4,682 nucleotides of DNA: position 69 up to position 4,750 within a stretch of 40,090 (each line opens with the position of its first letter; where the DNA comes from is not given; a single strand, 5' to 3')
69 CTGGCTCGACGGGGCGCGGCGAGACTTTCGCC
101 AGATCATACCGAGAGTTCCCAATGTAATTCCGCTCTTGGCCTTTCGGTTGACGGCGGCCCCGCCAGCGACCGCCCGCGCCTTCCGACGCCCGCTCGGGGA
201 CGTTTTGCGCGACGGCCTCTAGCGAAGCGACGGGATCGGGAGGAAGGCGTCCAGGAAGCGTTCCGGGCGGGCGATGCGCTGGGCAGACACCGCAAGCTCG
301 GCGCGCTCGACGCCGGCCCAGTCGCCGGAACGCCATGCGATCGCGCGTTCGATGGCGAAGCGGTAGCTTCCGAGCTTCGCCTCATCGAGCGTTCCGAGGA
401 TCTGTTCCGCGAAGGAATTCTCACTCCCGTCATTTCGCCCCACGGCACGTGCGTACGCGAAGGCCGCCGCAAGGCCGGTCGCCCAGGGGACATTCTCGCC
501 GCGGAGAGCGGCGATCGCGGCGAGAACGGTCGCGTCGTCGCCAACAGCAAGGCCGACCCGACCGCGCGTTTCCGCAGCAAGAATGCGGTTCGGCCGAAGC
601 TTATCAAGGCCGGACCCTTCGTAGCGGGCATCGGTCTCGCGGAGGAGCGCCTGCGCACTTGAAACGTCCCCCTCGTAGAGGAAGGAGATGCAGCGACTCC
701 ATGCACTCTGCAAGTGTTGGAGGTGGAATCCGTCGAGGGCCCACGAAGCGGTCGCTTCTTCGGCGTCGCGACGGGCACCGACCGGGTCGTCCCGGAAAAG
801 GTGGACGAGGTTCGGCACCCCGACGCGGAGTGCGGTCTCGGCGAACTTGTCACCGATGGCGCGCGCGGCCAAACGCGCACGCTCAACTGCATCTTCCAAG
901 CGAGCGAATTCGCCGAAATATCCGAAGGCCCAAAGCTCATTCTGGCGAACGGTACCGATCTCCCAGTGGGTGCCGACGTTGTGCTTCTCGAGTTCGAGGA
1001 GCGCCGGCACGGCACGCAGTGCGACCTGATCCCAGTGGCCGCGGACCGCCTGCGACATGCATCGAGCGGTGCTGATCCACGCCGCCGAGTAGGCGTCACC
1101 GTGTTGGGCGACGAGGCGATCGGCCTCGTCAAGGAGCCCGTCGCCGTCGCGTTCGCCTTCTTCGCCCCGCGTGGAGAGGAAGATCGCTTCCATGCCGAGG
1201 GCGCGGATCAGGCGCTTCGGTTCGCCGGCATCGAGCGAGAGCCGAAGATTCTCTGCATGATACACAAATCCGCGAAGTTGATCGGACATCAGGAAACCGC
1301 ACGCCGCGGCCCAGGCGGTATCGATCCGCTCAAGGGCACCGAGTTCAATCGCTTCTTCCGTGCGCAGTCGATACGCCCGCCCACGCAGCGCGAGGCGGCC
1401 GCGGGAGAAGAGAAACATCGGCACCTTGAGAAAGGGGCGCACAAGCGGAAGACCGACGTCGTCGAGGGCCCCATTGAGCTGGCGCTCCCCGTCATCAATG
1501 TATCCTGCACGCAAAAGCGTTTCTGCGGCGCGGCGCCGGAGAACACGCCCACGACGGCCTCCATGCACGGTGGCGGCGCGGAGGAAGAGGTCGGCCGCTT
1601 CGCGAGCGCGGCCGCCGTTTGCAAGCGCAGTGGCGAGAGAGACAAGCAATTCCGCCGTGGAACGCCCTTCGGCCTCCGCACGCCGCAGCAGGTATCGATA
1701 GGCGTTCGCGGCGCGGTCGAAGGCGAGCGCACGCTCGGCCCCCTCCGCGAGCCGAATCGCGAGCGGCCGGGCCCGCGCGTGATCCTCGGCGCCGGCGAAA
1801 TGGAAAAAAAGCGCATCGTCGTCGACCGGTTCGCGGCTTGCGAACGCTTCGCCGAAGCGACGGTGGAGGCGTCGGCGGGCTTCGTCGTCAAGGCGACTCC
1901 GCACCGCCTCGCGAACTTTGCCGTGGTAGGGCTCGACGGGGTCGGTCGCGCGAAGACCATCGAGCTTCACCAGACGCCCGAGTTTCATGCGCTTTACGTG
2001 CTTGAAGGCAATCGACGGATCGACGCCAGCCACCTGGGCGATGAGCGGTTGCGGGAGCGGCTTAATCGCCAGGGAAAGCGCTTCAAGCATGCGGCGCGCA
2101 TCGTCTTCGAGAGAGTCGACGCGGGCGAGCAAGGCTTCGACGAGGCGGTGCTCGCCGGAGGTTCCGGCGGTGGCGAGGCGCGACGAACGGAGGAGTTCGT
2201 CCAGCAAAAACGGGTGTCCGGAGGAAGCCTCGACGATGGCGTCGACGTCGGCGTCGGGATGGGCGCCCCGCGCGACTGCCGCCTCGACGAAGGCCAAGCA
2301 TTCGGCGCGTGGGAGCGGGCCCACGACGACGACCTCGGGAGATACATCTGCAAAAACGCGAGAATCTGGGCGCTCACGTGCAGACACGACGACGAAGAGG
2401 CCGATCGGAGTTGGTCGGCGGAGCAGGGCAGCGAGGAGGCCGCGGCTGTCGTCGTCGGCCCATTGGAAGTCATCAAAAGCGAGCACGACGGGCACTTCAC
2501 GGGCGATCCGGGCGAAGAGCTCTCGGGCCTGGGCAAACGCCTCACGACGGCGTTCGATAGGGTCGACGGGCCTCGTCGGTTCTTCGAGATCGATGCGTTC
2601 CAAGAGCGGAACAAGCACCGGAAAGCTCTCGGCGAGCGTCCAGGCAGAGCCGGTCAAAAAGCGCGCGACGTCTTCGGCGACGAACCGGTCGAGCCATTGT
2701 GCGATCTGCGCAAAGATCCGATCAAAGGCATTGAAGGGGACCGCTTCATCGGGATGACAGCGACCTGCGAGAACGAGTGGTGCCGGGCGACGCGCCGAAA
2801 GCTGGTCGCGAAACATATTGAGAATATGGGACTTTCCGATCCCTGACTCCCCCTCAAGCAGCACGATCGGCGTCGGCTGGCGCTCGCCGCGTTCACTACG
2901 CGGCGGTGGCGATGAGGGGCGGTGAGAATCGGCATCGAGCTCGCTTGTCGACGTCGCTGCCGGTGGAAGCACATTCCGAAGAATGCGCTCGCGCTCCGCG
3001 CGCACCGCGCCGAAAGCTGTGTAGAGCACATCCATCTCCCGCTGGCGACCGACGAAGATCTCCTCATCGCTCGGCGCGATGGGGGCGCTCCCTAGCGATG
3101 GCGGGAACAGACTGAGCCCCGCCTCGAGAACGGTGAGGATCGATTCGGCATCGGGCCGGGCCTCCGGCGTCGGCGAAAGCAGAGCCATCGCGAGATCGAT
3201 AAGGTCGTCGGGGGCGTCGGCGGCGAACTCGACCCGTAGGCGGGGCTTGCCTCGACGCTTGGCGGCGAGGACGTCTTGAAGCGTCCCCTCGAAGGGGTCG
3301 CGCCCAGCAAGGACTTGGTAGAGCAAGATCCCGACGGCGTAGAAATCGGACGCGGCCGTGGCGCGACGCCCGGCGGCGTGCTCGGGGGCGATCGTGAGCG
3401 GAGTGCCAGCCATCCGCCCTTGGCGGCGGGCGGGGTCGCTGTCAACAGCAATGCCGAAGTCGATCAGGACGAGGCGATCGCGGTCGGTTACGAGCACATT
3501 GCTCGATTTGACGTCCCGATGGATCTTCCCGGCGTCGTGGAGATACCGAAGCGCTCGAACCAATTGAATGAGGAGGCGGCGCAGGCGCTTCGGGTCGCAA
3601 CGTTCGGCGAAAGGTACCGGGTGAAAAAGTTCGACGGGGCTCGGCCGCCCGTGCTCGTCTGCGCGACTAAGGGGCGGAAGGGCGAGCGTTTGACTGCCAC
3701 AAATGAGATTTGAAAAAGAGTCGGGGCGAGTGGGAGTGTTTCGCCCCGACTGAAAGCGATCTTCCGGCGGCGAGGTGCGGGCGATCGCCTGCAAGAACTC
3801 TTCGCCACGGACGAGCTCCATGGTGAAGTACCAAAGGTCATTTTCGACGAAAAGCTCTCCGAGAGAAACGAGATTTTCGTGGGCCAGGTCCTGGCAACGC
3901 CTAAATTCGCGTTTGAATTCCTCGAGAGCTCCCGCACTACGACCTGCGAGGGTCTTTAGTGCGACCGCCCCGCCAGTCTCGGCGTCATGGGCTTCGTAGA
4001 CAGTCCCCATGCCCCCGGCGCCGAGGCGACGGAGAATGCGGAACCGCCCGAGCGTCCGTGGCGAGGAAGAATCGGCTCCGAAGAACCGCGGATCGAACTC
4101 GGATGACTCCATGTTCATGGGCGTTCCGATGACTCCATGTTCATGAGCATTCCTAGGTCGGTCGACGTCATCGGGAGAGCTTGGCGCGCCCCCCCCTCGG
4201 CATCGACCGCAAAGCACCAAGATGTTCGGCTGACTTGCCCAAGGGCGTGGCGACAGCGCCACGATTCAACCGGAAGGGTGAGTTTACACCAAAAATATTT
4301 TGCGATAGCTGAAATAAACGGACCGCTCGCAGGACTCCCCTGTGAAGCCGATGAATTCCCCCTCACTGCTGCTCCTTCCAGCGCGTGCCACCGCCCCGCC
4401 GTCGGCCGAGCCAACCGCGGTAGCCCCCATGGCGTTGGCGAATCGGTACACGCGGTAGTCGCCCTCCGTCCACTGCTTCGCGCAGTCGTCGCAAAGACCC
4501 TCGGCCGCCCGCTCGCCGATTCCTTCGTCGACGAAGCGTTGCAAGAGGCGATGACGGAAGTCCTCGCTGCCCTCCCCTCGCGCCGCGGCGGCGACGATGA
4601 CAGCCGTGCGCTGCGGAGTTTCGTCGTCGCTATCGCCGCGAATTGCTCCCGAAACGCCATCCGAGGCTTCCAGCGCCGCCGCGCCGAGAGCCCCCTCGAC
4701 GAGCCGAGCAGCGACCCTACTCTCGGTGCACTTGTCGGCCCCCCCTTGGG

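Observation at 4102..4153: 26-bp tandem duplication at the kinase 5' end creates a 9-codon uORF that duplicates the kinase N-terminus and is TGA/ATG-coupled to it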

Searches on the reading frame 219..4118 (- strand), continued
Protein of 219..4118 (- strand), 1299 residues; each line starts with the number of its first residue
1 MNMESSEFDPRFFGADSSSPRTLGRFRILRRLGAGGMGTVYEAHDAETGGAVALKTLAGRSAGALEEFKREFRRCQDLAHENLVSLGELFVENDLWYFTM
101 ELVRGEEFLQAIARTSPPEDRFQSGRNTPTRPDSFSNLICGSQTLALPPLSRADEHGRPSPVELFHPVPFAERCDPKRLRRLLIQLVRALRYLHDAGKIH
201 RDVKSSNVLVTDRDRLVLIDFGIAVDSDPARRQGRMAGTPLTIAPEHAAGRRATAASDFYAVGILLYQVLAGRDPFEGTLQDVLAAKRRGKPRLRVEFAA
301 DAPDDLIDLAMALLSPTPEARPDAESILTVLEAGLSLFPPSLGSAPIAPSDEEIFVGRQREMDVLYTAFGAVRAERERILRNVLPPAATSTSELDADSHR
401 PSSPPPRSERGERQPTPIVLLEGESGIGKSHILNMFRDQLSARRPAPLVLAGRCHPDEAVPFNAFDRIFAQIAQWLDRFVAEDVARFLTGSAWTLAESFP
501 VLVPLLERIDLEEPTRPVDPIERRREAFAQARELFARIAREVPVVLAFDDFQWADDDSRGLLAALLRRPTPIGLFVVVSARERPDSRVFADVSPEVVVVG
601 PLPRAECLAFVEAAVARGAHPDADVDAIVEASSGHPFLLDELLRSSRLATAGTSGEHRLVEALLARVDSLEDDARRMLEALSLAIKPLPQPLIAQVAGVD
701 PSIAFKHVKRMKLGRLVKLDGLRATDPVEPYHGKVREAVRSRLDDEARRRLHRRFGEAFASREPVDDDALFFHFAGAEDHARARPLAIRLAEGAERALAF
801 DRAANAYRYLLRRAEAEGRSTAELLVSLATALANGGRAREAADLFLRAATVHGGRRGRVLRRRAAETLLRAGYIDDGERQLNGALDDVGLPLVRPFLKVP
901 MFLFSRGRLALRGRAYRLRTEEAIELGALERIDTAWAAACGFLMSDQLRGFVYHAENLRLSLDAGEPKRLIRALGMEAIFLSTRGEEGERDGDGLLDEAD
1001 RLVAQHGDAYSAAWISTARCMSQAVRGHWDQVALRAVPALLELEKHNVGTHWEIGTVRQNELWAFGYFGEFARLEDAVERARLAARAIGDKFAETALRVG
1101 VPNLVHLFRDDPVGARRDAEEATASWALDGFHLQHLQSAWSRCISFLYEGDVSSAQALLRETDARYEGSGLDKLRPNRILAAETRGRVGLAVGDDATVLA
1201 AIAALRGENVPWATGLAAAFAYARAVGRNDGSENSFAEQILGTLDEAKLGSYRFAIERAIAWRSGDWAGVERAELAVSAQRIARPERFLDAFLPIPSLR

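Call 47: search_protein_families(library=ncbifam, proteins=[L015:2152-2769:-, window:219-4118:-], max_evalue=0.001)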
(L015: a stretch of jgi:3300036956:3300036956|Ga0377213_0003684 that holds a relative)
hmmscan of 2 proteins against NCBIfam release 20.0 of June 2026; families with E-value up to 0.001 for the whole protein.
L015:2152-2769:- (205 aa): 31 families (the best 25 are shown)
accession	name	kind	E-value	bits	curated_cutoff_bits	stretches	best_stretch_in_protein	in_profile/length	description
TIGR02937.1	sigma70-ECF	superfamily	3.1e-13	49.7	42.9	1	37-194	8-159/165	sigma-70 family RNA polymerase sigma factor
TIGR02939.1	RpoE_Sigma70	equivalog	1.1e-10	41.9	236.15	1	60-198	47-184/190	RNA polymerase sigma factor RpoE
NF009164.0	PRK12511.1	equivalog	2.4e-09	37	185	1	48-197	21-156/182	RNA polymerase sigma factor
NF009167.0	PRK12514.1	equivalog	4.5e-08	33.2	265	1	62-192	49-170/180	RNA polymerase sigma factor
TIGR02989.1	Sig-70_gvs1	subfamily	7.1e-08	32.5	124.55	1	60-196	28-154/158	RNA polymerase sigma-70 factor, Rhodopirellula/Verrucomicrobium family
NF009189.0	PRK12537.1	equivalog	2.7e-07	30.3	261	1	86-196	72-177/182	RNA polymerase sigma factor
TIGR02985.1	Sig70_bacteroi1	subfamily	5.3e-07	30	126.4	1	62-193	26-155/162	RNA polymerase sigma-70 factor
NF009178.0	PRK12526.1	equivalog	6.1e-07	29.2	301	1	62-187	72-193/211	RNA polymerase sigma factor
NF008888.0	PRK11922.1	equivalog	8e-07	28.9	204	1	61-196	58-192/231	RNA polymerase sigma factor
NF009186.0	PRK12534.1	equivalog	9.3e-07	28.8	267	1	65-194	53-179/187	RNA polymerase sigma factor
NF009172.0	PRK12519.1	subfamily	1.8e-06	27.6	222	1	70-191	62-180/194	RNA polymerase sigma factor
NF009176.0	PRK12524.1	equivalog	2.3e-06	27.5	264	1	53-198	45-182/196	RNA polymerase sigma factor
NF007223.0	PRK09641.1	equivalog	6.6e-06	26.1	209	1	131-196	115-180/187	RNA polymerase sigma factor SigW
TIGR02983.1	SigE-fam_strep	subfamily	9.9e-06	25.5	141.55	1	65-196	34-154/162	SigE family RNA polymerase sigma factor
NF007224.0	PRK09642.1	equivalog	1.1e-05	25.4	212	1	64-195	26-149/160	RNA polymerase sigma factor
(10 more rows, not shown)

window:219-4118:- (1299 aa): 16 families
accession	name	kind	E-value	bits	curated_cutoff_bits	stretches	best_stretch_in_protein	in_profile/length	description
NF033483.0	PknB_PASTA_kin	equivalog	7e-42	144.2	450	2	175-323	105-256/563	Stk1 family PASTA domain-containing Ser/Thr kinase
TIGR03903.1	TOMM_kin_cyc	equivalog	2.3e-37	128.4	705.75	2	355-824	483-934/1267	TOMM system kinase/cyclase fusion protein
NF047741.1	antiphage_MADS6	equivalog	1.6e-31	109.5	460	2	181-335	303-461/612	methylation-associated defense system protein kinase MAD6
NF052427.1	StpK7MSMEG_1200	equivalog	7.4e-26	90.8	900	2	175-284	106-218/601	serine/threonine protein kinase StpK7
NF009651.0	PRK13184.1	equivalog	8.3e-23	80.3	839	2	181-321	117-276/932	serine/threonine-protein kinase PknD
NF038150.1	lanthi_synth_IV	equivalog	1.8e-22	79.5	650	1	175-428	296-517/851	class IV lanthionine synthetase LanL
NF053615.1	SerThrKinAfsKStmc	equivalog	4e-19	68.8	1300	2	180-279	115-216/809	protein serine/threonine kinase AfsK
NF038151.1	lanthi_synth_III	equivalog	6.7e-14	51.2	575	1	178-277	337-430/833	class III lanthionine synthetase LanKC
NF058632.1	SerThrKinPrkT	equivalog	1.4e-07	30.9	280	0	181-222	121-163/322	serine/threonine protein kinase PrkT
NF043056.1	T4SS_LegK1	equivalog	1.1e-06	27.5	550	1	194-266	206-280/516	Dot/Icm T4SS effector kinase LegK1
TIGR03724.2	arch_bud32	equivalog_domain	1.3e-05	24.8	125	1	185-232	93-139/193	KEOPS complex kinase/ATPase Bud32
NF011463.0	PRK14879.1-4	equivalog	8.9e-05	22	188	1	186-227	123-163/237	Kae1-associated kinase Bud32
NF033442.0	BREX_PglW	equivalog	0.0001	20.1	990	1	24-225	512-661/1391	BREX system serine/threonine kinase PglW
NF002475.0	PRK01723.1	equivalog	0.00013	21.1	142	1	185-229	151-195/241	3-deoxy-D-manno-octulosonic acid kinase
NF011462.0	PRK14879.1-3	equivalog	0.00035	20.4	174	1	191-227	96-131/192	Kae1-associated kinase Bud32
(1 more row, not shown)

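Call 48: search_protein_families(library=pfam, proteins=[L015:2152-2769:-], max_evalue=0.01)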
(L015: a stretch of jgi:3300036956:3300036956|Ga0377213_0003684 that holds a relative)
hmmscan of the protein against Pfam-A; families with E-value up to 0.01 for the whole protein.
L015:2152-2769:- (205 aa): 3 families
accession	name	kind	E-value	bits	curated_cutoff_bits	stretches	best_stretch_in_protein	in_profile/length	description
PF08281.18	Sigma70_r4_2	-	4.3e-13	49.1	25.7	1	144-195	2-53/54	Sigma-70, region 4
PF04545.22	Sigma70_r4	-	0.00089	19.2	24.1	1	150-192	2-44/50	Sigma-70, region 4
PF04542.20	Sigma70_r2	-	0.0074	16.5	24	0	38-108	4-69/71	Sigma-70 region 2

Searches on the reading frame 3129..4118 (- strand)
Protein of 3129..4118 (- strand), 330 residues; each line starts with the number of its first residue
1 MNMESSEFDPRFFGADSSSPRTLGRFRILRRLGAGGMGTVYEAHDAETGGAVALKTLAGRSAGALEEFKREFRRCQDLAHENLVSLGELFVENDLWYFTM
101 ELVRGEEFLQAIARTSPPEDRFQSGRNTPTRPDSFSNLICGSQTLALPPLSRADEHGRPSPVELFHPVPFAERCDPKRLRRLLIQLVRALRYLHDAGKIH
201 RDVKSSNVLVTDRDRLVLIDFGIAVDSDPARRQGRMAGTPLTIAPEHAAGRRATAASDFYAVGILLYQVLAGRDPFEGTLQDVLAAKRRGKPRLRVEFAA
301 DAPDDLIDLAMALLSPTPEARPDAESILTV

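Call 30: find_related_loci(query=window:3129-4118:-, collection=metagenome_contigs, flank=1500)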
Query window:3129-4118:- (330 aa) in metagenome_contigs; peptide patterns used: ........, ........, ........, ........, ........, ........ (x = any residue, [..] = any of these).
482 stretches matched a pattern; 7 encode a relative of the query (tblastn E <= 1e-3); 7 distinct loci.
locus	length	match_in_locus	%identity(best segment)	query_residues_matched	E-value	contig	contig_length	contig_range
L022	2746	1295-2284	96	1-330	0e+0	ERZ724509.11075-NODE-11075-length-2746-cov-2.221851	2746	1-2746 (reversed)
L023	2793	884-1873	95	1-330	0e+0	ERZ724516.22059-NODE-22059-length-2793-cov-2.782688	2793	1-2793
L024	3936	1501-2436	33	18-329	2e-39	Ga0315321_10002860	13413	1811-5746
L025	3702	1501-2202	25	21-292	3e-20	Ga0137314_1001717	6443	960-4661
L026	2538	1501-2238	27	23-306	9e-21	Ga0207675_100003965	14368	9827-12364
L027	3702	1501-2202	25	21-292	3e-20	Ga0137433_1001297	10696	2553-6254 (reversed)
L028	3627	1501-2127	27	21-276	1e-15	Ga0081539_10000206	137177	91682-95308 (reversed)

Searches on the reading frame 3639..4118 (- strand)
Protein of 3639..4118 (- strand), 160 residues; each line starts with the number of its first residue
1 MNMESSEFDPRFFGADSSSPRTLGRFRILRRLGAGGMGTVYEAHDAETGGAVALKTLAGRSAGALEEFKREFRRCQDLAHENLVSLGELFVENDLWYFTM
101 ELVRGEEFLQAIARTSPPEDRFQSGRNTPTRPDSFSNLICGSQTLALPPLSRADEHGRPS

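Call 51: find_homologous_proteins(query=window:3639-4118:-, max_evalue=1e-20)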
Query window:3639-4118:- (160 aa): 5 proteins with E <= 1e-20 among 235 candidates.
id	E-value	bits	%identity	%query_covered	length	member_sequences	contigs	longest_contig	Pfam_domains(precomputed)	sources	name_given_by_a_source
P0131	1.7e-23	101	61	55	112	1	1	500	PF07714.24,PF00069.32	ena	-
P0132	1.9e-23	101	58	55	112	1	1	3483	PF07714.24,PF00069.32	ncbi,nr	ncbi:MAG: protein kinase, partial [Labilithrix sp.]|nr:protein kinase [Labilithrix sp.]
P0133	6.6e-22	96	60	55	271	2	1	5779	PF07714.24,PF00069.32,PF17667.8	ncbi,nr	ncbi:MAG TPA: serine/threonine-protein kinase, partial [Kofleriaceae bacterium]|nr:serine/threonine-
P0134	1.0e-21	95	57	55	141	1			PF07714.24,PF00069.32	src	-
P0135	4.3e-21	93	57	55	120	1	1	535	PF07714.24,PF00069.32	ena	-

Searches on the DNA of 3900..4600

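Call 35: search_rna_families(source=window, start=3900, end=4600, threshold=evalue, max_evalue=1)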
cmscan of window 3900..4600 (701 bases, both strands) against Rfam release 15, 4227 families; matches with E-value up to 1: 0.
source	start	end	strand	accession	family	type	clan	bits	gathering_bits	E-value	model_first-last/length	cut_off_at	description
